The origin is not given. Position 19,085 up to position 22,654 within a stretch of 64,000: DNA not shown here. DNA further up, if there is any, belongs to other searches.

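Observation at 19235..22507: Stand-alone lipoprotein with 36 CxxCH heme sites built from about 18 tandem di-heme units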

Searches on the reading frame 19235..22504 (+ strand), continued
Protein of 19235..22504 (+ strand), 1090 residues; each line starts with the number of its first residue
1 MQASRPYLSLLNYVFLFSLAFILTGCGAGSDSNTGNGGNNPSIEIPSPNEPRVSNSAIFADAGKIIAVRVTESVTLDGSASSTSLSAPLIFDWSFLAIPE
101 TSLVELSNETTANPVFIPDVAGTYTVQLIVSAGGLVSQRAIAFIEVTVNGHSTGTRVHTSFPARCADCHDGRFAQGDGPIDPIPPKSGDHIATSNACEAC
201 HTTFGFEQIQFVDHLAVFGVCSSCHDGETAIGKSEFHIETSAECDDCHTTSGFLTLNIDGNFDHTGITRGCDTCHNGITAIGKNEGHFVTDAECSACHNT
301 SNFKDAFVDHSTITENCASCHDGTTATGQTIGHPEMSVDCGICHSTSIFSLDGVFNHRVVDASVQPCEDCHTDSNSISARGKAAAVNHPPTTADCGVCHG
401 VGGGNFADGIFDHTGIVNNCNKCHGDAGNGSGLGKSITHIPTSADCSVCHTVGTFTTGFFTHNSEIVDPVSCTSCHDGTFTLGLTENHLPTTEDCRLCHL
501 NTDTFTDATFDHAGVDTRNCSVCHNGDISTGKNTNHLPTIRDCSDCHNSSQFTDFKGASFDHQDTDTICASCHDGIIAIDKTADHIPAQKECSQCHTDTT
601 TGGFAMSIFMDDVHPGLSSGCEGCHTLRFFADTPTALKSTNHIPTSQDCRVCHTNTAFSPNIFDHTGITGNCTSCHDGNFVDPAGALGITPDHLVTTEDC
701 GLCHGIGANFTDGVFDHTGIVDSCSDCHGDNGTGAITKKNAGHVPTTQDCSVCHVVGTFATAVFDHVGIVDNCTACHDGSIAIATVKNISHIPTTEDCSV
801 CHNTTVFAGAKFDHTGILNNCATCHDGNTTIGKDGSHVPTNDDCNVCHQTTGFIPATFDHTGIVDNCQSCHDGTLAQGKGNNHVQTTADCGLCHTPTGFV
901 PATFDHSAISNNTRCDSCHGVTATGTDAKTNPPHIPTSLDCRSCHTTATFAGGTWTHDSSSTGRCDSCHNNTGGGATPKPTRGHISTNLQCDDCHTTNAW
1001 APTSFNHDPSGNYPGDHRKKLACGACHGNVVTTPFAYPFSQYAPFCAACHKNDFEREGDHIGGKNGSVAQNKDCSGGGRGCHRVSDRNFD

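Call 10: find_related_loci(query=window:19235-22504:+, collection=genome_contigs, flank=10000)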
Query window:19235-22504:+ (1090 aa) in genome_contigs; peptide patterns used: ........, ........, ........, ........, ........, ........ (x = any residue, [..] = any of these).
126 stretches matched a pattern; 10 encode a relative of the query (tblastn E <= 1e-3); 10 distinct loci.
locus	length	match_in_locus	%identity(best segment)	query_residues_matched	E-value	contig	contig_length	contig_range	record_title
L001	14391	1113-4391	58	7-1089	0e+0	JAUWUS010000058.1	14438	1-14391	MAG: Gammaproteobacteria bacterium isolate CSMAG_2612 CSMAG_2612_k141_17065_length_14438_cov_7.9892, whole genome shotgu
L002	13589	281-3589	54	1-1089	0e+0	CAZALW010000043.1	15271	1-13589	MAG TPA_asm: uncultured Thiotrichaceae bacterium isolate SRP215229_co1_200 genome assembly, contig: NODE_2417_length_152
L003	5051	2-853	61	158-1090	6e-101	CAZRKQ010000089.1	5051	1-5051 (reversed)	MAG TPA_asm: uncultured Thiotrichaceae bacterium isolate binchicken_co231_10 genome assembly, contig: k141_6618402, whol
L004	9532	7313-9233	24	164-1050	5e-16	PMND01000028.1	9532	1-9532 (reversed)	MAG: Ignavibacteriae bacterium isolate fen_1259 73.20100900_E3D.21_contig_29984, whole genome shotgun sequence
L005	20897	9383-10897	25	237-1063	1e-12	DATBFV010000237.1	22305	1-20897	MAG TPA_asm: Gemmatimonadales bacterium isolate SMAG_U3820 k141_6463531, whole genome shotgun sequence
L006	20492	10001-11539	28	109-1074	6e-24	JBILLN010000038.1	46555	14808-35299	MAG: Bradymonadia bacterium isolate ME2017-08-05_3300034118_group7_bin165 Rohwer_bin1474_scaffold_168_c1, whole genome s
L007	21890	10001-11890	23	163-1055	1e-11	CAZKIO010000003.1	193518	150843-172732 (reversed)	MAG TPA_asm: uncultured Planctomycetaceae bacterium isolate SRP287453_co1_19 genome assembly, contig: NODE_53_length_193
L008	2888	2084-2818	27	163-1007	3e-7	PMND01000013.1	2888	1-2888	MAG: Ignavibacteriae bacterium isolate fen_1259 73.20100900_E3D.21_contig_25977, whole genome shotgun sequence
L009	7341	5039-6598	23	189-903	2e-6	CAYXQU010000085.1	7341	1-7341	MAG TPA_asm: uncultured Eubacteriales bacterium isolate binchicken_co269_29 genome assembly, contig: NODE_10526_length_7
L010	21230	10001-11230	23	100-704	9e-6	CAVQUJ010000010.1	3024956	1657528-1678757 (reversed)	MAG: uncultured delta proteobacterium isolate MFD10007.bin.2.102 genome assembly, contig: contig_9106, whole genome shot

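Call 15: find_encoding_contigs(protein=P0119, flank=10000, max_places=2)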
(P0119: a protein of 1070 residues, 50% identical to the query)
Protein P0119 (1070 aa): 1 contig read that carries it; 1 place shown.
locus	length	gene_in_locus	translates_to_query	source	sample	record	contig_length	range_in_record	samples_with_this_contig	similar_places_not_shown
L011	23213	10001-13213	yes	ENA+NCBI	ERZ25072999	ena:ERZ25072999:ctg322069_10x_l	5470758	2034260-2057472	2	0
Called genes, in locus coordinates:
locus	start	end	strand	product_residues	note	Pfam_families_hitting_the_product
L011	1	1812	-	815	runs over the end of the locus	PF13174:TPR_6 (faint)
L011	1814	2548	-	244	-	-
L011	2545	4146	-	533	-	PF02085:Cytochrom_CIII (faint), PF14522:Cytochrome_C7 (faint), PF14537:Cytochrom_c3_2 (faint), PF22113:Mtrc-MtrF_II-IV_dom (faint)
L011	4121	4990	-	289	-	-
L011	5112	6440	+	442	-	PF00037:Fer4 (faint), PF12797:Fer4_2 (weak), PF13237:Fer4_10, PF14697:Fer4_21, PF12838:Fer4_7 (weak), PF07992:Pyr_redox_2, PF12831:FAD_oxidored (weak), PF13738:Pyr_redox_3, +8 more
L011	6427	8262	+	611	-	PF08238:Sel1, PF12796:Ank_2, PF12796:Ank_2, PF12796:Ank_2, PF13637:Ank_4 (weak), PF12796:Ank_2, PF13857:Ank_5 (weak), PF13637:Ank_4 (weak), +3 more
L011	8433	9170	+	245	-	PF23892:Ig_CycH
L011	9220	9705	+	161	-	PF00578:AhpC-TSA, PF08534:Redoxin, PF13098:Thioredoxin_2 (weak), PF13905:Thioredoxin_8 (weak)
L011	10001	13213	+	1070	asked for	PF02085:Cytochrom_CIII (faint), PF14522:Cytochrome_C7 (faint), PF22113:Mtrc-MtrF_II-IV_dom (faint), PF09699:Paired_CXXCH_1 (faint), PF14537:Cytochrom_c3_2 (faint)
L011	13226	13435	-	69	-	PF09855:Zn_ribbon_13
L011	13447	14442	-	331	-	PF00296:Bac_luciferase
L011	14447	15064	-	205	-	PF02798:GST_N, PF13417:GST_N_3, PF13409:GST_N_2, PF13410:GST_C_2 (faint)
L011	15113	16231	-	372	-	PF02771:Acyl-CoA_dh_N, PF00441:Acyl-CoA_dh_1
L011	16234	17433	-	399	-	PF02771:Acyl-CoA_dh_N, PF02770:Acyl-CoA_dh_M, PF00441:Acyl-CoA_dh_1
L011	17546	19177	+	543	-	PF01039:Carboxyl_trans, PF03255:ACCA (faint)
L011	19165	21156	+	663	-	PF00289:Biotin_carb_N, PF02786:CPSase_L_D2, PF02222:ATP-grasp, PF07478:Dala_Dala_lig_C, PF02785:Biotin_carb_C, PF21139:BT_MCC_alpha, PF00364:Biotin_lipoyl, PF25917:BSH_RND, +4 more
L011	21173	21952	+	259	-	PF00378:ECH_1, PF16113:ECH_2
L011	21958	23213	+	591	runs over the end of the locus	PF07287:AtuA, PF23544:AtuA_ferredoxin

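Call 16: find_encoding_contigs(protein=P0114, flank=10000, max_places=2)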
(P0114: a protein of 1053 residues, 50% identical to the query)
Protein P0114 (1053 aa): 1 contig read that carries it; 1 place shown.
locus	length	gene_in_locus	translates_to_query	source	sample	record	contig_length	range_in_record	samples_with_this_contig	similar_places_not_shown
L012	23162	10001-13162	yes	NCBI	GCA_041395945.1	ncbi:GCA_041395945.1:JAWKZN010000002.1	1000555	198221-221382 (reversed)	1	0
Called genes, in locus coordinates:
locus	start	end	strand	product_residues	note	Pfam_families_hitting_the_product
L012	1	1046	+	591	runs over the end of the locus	PF02771:Acyl-CoA_dh_N, PF02770:Acyl-CoA_dh_M, PF00441:Acyl-CoA_dh_1, PF22924:ACOX_C_alpha1 (weak), PF12806:Acyl-CoA_dh_C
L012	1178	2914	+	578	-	PF02771:Acyl-CoA_dh_N, PF02770:Acyl-CoA_dh_M, PF00441:Acyl-CoA_dh_1, PF22924:ACOX_C_alpha1 (weak), PF12806:Acyl-CoA_dh_C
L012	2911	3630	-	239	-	-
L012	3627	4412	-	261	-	PF00106:adh_short, PF08659:KR, PF13561:adh_short_C2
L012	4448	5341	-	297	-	PF01156:IU_nuc_hydro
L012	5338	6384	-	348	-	PF01636:APH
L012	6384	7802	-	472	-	PF01225:Mur_ligase, PF08245:Mur_ligase_M, PF02875:Mur_ligase_C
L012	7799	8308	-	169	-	-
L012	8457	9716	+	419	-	PF00365:PFK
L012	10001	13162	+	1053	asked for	PF02085:Cytochrom_CIII (faint), PF09699:Paired_CXXCH_1 (faint), PF14522:Cytochrome_C7 (faint), PF14537:Cytochrom_c3_2 (faint), PF22113:Mtrc-MtrF_II-IV_dom (faint)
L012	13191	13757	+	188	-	PF00578:AhpC-TSA, PF08534:Redoxin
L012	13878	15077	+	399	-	PF11871:DUF3391, PF13487:HD_5, PF01966:HD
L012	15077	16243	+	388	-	PF00563:EAL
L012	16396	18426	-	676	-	PF03030:H_PPase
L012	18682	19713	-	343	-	PF10095:DUF2333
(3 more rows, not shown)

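Call 22: find_encoding_contigs(protein=P0001, flank=10000, max_places=3)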
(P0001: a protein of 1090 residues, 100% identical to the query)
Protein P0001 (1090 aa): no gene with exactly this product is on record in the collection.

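Call 23: find_encoding_contigs(protein=P0079, flank=10000, max_places=2)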
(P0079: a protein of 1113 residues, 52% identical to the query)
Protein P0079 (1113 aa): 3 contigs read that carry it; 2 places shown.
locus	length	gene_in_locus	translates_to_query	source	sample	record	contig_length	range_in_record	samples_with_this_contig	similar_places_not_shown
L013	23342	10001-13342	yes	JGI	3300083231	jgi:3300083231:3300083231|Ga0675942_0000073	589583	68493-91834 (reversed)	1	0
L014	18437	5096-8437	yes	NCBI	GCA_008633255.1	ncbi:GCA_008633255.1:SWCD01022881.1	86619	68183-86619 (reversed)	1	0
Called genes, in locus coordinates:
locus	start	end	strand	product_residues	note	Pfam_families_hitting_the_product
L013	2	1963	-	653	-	-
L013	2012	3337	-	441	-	PF00037:Fer4 (faint), PF12797:Fer4_2 (faint), PF12837:Fer4_6 (faint), PF12838:Fer4_7 (weak), PF13237:Fer4_10, PF14697:Fer4_21, PF07992:Pyr_redox_2, PF13738:Pyr_redox_3, +2 more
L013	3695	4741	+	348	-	-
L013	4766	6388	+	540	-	PF02085:Cytochrom_CIII (faint), PF14522:Cytochrome_C7 (faint), PF14537:Cytochrom_c3_2 (faint), PF22113:Mtrc-MtrF_II-IV_dom (faint)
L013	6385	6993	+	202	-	PF14522:Cytochrome_C7 (faint), PF14537:Cytochrom_c3_2 (faint)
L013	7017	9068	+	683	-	-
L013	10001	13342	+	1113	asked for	PF22352:K319L-like_PKD (weak), PF09699:Paired_CXXCH_1 (faint), PF22113:Mtrc-MtrF_II-IV_dom (faint), PF14537:Cytochrom_c3_2 (faint), PF14522:Cytochrome_C7 (weak)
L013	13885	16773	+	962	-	PF03477:ATP-cone, PF00317:Ribonuc_red_lgN, PF02867:Ribonuc_red_lgC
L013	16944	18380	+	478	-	PF00268:Ribonuc_red_sm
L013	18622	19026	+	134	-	-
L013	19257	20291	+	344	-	PF04087:DUF389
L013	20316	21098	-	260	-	PF00899:ThiF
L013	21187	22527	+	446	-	PF00919:UPF0004, PF04055:Radical_SAM, PF18693:TRAM_2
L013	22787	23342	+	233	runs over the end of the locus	PF13386:DsbD_2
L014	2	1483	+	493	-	?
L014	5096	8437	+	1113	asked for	PF22352:K319L-like_PKD (weak), PF09699:Paired_CXXCH_1 (faint), PF22113:Mtrc-MtrF_II-IV_dom (faint), PF14537:Cytochrom_c3_2 (faint), PF14522:Cytochrome_C7 (weak)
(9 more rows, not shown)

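Call 24: find_encoding_contigs(protein=P0033, flank=10000, max_places=2)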
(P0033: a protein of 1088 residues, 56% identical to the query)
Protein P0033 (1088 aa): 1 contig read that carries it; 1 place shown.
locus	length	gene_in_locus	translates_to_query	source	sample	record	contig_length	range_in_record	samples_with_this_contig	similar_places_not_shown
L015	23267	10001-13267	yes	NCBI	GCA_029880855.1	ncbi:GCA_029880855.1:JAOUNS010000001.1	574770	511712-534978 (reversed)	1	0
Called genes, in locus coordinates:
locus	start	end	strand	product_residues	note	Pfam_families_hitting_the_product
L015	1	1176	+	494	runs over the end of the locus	-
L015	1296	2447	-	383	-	PF13439:Glyco_transf_4, PF13579:Glyco_trans_4_4, PF00534:Glycos_transf_1, PF13692:Glyco_trans_1_4, PF13524:Glyco_trans_1_2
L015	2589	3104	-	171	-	-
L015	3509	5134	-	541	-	PF12450:vWF_A, PF00092:VWA, PF13519:VWA_2, PF13768:VWA_3, PF12034:YfbK_C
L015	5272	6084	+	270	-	PF20112:DUF6502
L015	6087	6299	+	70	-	-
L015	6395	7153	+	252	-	-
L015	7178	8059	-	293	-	PF20628:Dyp_perox_C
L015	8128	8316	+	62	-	-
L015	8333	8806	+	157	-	-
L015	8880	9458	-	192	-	PF07589:PEP_exosort_dom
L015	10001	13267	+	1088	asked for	PF14537:Cytochrom_c3_2 (faint), PF09699:Paired_CXXCH_1 (faint), PF14522:Cytochrome_C7 (weak)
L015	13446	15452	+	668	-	PF14356:DUF4403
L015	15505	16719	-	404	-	-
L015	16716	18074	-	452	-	PF01011:PQQ (faint), PF24796:WDR55 (faint), PF13360:PQQ_2, PF13570:Beta-prop_ACSF4, PF13360:PQQ_2 (weak)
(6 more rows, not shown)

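Call 26: find_related_loci(query=A1, collection=metagenome_contigs, flank=10000)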
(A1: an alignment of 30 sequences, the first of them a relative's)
Query A1 (1090 aa) in metagenome_contigs; peptide patterns used: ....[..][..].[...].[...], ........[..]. (x = any residue, [..] = any of these).
600 stretches matched a pattern (row limit reached: there are more); 338 encode a relative of the query (tblastn E <= 1e-3); the best 80 are kept; 80 distinct loci.
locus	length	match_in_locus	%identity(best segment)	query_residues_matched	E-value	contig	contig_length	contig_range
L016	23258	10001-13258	64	1-1089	0e+0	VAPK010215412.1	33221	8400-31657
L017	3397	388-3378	62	47-1074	0e+0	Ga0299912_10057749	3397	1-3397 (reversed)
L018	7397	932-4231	57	1-1090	0e+0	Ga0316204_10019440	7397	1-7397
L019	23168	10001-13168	56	48-1089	0e+0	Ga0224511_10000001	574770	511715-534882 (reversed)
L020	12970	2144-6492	55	1-1089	0e+0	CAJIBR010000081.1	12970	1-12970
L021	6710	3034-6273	54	9-1089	0e+0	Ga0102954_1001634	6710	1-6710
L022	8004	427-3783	53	1-1089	0e+0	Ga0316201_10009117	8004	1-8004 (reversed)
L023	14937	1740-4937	53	9-1089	0e+0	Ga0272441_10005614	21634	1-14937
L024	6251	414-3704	53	10-1089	0e+0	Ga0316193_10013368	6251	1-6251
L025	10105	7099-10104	55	58-1082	0e+0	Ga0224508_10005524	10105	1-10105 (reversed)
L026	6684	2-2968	54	123-1090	0e+0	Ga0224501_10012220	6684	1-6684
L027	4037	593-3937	51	4-1090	0e+0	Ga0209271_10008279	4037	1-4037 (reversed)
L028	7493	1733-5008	52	7-1089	0e+0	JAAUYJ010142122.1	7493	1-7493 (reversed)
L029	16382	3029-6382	51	1-1089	0e+0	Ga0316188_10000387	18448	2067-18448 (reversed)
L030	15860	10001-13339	51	1-1089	0e+0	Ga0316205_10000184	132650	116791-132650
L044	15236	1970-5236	51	9-1089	0e+0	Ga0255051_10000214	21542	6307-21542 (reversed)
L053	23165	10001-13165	52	58-1089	0e+0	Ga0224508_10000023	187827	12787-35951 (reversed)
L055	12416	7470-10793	49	11-1089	0e+0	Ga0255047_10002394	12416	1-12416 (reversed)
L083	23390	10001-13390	48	58-1090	0e+0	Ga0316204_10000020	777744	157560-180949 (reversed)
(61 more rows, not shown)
